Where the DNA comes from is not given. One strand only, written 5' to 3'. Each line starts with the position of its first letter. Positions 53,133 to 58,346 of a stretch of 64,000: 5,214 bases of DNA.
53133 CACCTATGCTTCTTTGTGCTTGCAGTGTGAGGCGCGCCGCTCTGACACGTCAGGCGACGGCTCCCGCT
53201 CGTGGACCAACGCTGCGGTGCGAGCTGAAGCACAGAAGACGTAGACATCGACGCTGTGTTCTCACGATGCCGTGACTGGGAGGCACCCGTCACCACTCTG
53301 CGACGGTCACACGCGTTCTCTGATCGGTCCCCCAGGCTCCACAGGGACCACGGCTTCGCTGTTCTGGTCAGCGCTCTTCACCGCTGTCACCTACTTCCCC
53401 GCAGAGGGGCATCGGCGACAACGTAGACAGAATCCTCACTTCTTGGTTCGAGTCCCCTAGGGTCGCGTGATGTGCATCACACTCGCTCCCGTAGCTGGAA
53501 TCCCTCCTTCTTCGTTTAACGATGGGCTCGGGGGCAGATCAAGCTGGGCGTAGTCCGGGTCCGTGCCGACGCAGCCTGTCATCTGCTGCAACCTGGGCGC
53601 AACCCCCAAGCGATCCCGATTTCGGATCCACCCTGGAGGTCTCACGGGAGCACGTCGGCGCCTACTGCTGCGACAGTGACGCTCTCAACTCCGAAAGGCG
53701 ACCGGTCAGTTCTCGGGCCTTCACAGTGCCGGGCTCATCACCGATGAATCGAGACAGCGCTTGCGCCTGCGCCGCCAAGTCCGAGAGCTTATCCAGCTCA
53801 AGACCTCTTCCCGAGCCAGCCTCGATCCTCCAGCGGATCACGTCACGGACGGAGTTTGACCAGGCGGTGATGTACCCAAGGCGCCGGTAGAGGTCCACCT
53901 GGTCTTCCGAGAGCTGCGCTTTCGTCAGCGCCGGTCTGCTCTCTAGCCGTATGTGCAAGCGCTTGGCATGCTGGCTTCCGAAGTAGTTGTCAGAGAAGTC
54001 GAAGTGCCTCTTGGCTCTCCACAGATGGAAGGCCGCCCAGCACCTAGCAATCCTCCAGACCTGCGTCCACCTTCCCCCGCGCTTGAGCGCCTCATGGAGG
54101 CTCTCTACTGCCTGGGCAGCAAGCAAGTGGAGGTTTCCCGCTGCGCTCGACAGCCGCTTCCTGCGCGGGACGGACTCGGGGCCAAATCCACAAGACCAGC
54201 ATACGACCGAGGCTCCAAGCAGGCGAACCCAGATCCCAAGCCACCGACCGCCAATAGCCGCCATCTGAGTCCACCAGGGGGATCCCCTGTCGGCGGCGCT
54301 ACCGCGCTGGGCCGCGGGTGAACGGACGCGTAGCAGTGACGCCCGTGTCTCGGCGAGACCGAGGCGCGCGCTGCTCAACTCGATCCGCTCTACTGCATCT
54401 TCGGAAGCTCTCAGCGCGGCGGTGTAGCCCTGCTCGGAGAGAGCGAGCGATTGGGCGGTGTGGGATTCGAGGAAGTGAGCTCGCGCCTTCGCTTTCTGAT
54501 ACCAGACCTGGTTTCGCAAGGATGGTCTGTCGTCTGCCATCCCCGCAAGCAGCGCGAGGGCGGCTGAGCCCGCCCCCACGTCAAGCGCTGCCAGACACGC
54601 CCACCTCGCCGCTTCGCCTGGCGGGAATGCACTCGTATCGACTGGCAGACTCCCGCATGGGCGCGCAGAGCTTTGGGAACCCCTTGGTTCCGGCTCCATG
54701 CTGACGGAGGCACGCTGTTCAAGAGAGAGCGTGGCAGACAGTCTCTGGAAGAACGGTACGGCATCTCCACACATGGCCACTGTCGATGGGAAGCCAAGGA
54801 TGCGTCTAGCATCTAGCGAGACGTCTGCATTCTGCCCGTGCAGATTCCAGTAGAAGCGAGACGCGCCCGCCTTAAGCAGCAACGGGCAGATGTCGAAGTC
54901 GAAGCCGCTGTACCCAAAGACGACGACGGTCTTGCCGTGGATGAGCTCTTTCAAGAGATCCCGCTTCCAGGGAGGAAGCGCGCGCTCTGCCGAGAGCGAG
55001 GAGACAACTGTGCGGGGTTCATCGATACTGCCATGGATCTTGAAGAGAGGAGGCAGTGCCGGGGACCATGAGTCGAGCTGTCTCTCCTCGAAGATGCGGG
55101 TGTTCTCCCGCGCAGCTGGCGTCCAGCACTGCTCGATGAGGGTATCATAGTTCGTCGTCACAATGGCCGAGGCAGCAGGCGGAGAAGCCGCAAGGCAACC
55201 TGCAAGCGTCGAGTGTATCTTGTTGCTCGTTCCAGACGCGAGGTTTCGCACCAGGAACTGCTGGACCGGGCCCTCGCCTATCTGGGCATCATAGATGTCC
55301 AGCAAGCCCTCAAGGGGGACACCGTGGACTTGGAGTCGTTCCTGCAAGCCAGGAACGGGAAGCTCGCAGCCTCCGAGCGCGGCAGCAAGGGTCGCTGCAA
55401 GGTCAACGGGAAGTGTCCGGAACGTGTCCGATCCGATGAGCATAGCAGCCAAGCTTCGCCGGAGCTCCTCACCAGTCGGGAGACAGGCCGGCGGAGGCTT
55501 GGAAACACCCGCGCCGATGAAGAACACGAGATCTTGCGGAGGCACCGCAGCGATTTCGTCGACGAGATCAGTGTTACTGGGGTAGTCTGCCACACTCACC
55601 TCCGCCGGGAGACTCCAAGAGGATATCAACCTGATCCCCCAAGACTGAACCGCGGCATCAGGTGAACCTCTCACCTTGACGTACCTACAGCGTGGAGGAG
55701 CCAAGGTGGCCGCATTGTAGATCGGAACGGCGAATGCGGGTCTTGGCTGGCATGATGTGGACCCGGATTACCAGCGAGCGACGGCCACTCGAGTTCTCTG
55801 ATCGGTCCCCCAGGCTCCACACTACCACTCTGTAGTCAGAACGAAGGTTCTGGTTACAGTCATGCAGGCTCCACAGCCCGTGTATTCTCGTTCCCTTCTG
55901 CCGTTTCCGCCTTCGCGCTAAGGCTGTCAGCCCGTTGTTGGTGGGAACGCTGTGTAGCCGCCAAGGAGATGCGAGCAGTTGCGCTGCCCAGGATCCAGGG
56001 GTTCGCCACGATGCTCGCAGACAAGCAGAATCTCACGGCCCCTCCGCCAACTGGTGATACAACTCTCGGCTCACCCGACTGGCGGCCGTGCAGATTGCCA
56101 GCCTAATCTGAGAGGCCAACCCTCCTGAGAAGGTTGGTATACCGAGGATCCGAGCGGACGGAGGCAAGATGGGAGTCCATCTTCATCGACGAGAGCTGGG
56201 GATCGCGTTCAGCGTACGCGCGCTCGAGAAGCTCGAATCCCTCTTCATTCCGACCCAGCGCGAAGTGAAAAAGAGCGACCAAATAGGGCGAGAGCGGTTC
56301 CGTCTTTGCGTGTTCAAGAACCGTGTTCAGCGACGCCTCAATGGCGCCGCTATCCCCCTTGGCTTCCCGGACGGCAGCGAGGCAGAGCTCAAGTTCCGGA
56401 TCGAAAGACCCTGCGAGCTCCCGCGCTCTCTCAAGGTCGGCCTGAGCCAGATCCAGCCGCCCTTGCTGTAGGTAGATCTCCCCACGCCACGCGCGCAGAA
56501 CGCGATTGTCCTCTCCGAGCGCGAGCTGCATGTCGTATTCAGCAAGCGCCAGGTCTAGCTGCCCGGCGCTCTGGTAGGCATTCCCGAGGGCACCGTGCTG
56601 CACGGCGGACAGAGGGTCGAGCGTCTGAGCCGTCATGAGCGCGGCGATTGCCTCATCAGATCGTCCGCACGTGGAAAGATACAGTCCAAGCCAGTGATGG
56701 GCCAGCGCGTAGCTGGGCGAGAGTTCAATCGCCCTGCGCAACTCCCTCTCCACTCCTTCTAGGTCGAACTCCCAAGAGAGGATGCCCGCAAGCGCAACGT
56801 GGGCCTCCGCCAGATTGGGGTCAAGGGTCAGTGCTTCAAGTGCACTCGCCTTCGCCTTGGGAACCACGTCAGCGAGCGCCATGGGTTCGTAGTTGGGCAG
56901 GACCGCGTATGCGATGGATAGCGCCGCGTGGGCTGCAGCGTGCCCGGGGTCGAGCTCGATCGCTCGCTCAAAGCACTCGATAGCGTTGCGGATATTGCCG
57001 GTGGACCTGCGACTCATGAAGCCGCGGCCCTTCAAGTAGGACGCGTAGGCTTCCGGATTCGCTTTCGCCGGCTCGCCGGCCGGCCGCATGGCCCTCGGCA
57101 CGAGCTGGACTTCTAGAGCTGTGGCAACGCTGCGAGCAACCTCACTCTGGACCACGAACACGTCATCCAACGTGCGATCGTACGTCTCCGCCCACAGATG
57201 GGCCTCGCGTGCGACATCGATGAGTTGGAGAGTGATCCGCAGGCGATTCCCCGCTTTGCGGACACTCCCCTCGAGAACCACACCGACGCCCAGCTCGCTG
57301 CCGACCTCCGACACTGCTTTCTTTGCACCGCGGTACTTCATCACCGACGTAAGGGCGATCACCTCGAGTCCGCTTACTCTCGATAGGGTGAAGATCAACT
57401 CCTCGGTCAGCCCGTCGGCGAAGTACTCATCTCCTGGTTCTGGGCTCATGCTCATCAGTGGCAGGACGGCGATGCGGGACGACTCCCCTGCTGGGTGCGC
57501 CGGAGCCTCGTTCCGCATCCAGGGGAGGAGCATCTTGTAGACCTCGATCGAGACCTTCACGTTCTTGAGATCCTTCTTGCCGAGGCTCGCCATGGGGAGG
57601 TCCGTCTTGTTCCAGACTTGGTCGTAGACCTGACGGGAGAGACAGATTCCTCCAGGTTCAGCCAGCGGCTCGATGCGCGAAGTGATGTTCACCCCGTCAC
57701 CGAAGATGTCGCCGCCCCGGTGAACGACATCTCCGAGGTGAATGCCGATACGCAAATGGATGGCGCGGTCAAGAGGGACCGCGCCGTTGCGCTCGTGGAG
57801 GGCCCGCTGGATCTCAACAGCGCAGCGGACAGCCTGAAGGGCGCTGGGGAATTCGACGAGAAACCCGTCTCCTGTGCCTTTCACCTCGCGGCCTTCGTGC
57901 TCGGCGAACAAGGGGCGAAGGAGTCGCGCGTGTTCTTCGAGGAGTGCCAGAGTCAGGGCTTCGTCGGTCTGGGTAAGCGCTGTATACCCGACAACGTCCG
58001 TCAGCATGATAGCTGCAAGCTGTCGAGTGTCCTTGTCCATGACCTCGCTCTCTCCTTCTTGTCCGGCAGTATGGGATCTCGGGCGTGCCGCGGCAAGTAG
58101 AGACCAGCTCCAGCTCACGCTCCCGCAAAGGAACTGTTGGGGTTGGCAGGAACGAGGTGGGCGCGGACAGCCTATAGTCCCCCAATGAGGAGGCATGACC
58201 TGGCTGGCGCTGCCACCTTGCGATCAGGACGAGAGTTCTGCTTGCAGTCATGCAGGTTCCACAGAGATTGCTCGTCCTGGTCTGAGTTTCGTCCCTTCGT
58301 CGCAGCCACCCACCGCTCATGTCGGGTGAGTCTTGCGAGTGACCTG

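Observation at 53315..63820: Serial tRNA-Ala-derived repeats partition 10 kb into mostly single-gene modules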

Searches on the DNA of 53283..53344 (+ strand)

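Call 90: search_dna_similar(query=window:53283-53344:+, collection=phages, mode=distant, max_evalue=0.01, max_rows=10)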
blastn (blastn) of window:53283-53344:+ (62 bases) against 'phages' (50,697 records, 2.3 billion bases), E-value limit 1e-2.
No match.

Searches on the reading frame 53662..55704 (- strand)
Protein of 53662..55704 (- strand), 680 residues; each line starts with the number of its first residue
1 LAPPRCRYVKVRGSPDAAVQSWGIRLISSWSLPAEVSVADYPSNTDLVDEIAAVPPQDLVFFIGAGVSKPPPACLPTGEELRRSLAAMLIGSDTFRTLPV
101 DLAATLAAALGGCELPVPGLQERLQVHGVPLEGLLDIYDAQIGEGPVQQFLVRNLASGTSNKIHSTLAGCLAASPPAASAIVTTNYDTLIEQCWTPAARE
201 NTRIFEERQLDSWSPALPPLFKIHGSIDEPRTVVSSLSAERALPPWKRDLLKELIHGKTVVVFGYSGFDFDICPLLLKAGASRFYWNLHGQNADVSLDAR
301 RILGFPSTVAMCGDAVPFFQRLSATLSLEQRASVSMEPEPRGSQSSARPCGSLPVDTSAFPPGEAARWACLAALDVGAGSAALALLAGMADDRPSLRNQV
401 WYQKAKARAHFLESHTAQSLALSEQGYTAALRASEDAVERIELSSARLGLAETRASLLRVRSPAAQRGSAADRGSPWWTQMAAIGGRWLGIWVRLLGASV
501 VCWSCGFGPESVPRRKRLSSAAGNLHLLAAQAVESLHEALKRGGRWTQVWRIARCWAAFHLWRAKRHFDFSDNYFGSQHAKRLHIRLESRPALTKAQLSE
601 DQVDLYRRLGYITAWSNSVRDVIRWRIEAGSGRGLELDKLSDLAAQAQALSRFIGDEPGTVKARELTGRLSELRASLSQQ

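Call 8: search_protein_families(library=pfam, proteins=[window:53662-55704:-], max_evalue=0.01)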
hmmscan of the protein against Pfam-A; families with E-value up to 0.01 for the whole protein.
window:53662-55704:- (680 aa): 1 family
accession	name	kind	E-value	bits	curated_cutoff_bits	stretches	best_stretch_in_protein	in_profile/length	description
PF13289.12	SIR2_2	-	2.7e-13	50.7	24.5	1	180-273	2-99/141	SIR2-like domain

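Call 58: search_protein_families(library=ncbifam, proteins=[window:53662-55593:-], max_evalue=0.001)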
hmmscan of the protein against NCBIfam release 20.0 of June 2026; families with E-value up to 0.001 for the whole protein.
window:53662-55593:- (643 aa): 0 families

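Call 62: search_protein_families(library=pfam, alignment_id=A3, max_evalue=0.00001)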
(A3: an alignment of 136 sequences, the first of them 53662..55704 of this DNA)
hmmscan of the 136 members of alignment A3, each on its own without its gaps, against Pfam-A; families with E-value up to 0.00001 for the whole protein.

A. member 1, window:53662-55704:- (680 aa): 1 family
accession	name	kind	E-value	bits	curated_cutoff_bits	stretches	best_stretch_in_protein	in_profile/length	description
PF13289.12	SIR2_2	-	2.7e-13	50.7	24.5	1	180-273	2-99/141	SIR2-like domain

B. families by the number of members that match (of 136 scanned): 193 families (the first 25 are shown)
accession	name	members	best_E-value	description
PF06545.17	AllG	2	3.3e-66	Oxamate carbamoyltransferase subunit AllG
PF13561.12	adh_short_C2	2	2.8e-58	Enoyl-(Acyl carrier protein) reductase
PF00144.29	Beta-lactamase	2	2.3e-50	Beta-lactamase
PF00106.31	adh_short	2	9e-41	short chain dehydrogenase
PF13602.12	ADH_zinc_N_2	2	1e-30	Zinc-binding dehydrogenase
PF00072.30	Response_reg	2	8.4e-29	Response regulator receiver domain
PF13087.12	AAA_12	2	1.3e-27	AAA domain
PF12704.14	MacB_PCD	2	2.2e-21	MacB-like periplasmic core domain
PF00583.31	Acetyltransf_1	2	9.8e-21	Acetyltransferase (GNAT) family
PF02687.27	FtsX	2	1.7e-19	FtsX-like permease C-terminal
PF13482.12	RNase_H_2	2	1.6e-18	RNase_H superfamily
PF03358.20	FMN_red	2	1.8e-18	NADPH-dependent FMN reductase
PF13508.13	Acetyltransf_7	2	2.4e-17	Acetyltransferase (GNAT) domain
PF00107.32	ADH_zinc_N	2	1.1e-16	Zinc-binding dehydrogenase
PF08240.17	ADH_N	2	4.8e-15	Alcohol dehydrogenase GroES-like domain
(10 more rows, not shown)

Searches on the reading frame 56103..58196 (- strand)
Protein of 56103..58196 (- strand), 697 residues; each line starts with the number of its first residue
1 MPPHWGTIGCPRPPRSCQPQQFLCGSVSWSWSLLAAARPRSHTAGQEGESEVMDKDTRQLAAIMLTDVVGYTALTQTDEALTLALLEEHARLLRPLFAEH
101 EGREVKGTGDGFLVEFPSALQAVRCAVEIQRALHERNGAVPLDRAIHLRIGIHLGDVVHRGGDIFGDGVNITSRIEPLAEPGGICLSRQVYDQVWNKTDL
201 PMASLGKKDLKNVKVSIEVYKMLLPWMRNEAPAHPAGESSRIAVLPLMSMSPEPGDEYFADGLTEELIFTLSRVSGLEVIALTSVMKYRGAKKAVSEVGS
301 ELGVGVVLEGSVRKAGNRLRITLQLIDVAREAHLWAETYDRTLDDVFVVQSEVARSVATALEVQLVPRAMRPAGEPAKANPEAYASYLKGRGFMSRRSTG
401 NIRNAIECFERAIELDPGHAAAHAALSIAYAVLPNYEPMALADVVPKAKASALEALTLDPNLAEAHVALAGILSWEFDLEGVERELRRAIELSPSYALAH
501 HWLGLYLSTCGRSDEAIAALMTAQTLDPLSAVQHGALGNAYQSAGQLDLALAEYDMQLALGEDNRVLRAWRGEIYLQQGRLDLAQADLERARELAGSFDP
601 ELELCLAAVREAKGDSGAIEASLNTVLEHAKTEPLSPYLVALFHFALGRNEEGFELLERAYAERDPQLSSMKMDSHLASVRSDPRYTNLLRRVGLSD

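Call 8: search_protein_families(library=pfam, proteins=[window:56103-58196:-], max_evalue=0.01)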
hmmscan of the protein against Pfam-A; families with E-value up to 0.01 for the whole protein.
window:56103-58196:- (697 aa): 13 families
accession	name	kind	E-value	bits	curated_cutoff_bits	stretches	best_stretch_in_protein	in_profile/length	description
PF00515.34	TPR_1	-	7.3e-17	60.8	27.8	1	399-418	14-33/34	Tetratricopeptide repeat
PF13181.12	TPR_8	-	1.5e-16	59.5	25.7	1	398-418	13-33/34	Tetratricopeptide repeat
PF13414.12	TPR_11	-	1.9e-16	59.9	26.8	2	397-430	5-38/42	TPR repeat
PF00211.25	Guanylate_cyc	-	3.2e-16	59.9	21.9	1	59-216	7-175/183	Adenylate and Guanylate cyclase catalytic domain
PF07719.23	TPR_2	-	4.8e-16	57.9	27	1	398-419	13-34/34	Tetratricopeptide repeat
PF13431.12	TPR_17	-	1.1e-13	50.7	24.4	1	487-518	3-34/34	Tetratricopeptide repeat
PF13428.12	TPR_14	-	8.1e-11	41.9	23.5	0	397-426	12-41/44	Tetratricopeptide repeat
PF13432.12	TPR_16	-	3.9e-08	34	32.7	1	396-437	7-48/65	Tetratricopeptide repeat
PF14559.12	TPR_19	-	3.2e-07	31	25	0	400-431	5-36/68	Tetratricopeptide repeat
PF13424.12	TPR_12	-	9.8e-06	26.1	30.1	0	568-601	4-40/77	Tetratricopeptide repeat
PF13176.12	TPR_7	-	3.8e-05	23.9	27.9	0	534-564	2-32/36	Tetratricopeptide repeat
PF21545.3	T7SS_EccA1_N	-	0.00059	19.7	27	0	381-426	200-244/272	T7SS, ESX-1 secretion system protein EccA1, N-terminal domain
PF13371.12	TPR_9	-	0.0027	18.1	35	0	537-595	1-59/73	Tetratricopeptide repeat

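Call 58: search_protein_families(library=ncbifam, proteins=[window:56103-58040:-], max_evalue=0.001)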
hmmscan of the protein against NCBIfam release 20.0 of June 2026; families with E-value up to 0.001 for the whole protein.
window:56103-58040:- (645 aa): 12 families
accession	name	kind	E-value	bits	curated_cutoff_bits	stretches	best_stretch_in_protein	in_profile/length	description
NF058673.1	LipAdnlyCyLipJMY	equivalog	9e-21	74.1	800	1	5-168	292-447/449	bifunctional lipase/adenylate cyclase LipJ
TIGR02917.1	PEP_TPR_lipo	equivalog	2e-15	55.8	312.2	1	430-612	382-563/899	XrtA/PEP-CTERM system TPR-repeat protein PrsT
TIGR02521.1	type_IV_pilW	equivalog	9.2e-15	54.8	154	2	394-472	48-126/234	type IV pilus biogenesis/stability protein PilW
TIGR04510.1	mod_pep_cyc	subfamily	4.3e-14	52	400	2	241-541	305-596/814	putative peptide modification system cyclase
NF047558.1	TPR_END_plus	domain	1.2e-13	50.8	32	1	586-638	3-55/56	TPR end-of-group domain-containing protein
NF040959.1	MamA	equivalog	1.7e-13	50.5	200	1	403-490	97-184/204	magnetosome protein MamA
NF033762.1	social_mot_Tgl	equivalog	3.3e-10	39.7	225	1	398-541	52-198/252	social motility TPR repeat lipoprotein Tgl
NF007540.1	PRK10153.1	equivalog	9e-09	34.7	400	1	204-476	222-487/516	lysine decarboxylation/transport transcriptional activator CadC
NF033758.1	gliding_GltE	equivalog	5.7e-07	28.8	225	1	347-504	167-315/411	adventurous gliding motility TPR repeat lipoprotein GltE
NF009037.0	PRK12370.1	equivalog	1.6e-06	26.8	589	1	205-628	134-552/553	HilA/EilA family virulence transcriptional regulator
TIGR02552.1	LcrH_SycD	equivalog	1.2e-05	25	104.8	0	455-544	28-117/136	SycD/LcrH family type III secretion system chaperone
NF008391.2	PRK11189.1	equivalog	7.4e-05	22.4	250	0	471-590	91-208/297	lipoprotein NlpI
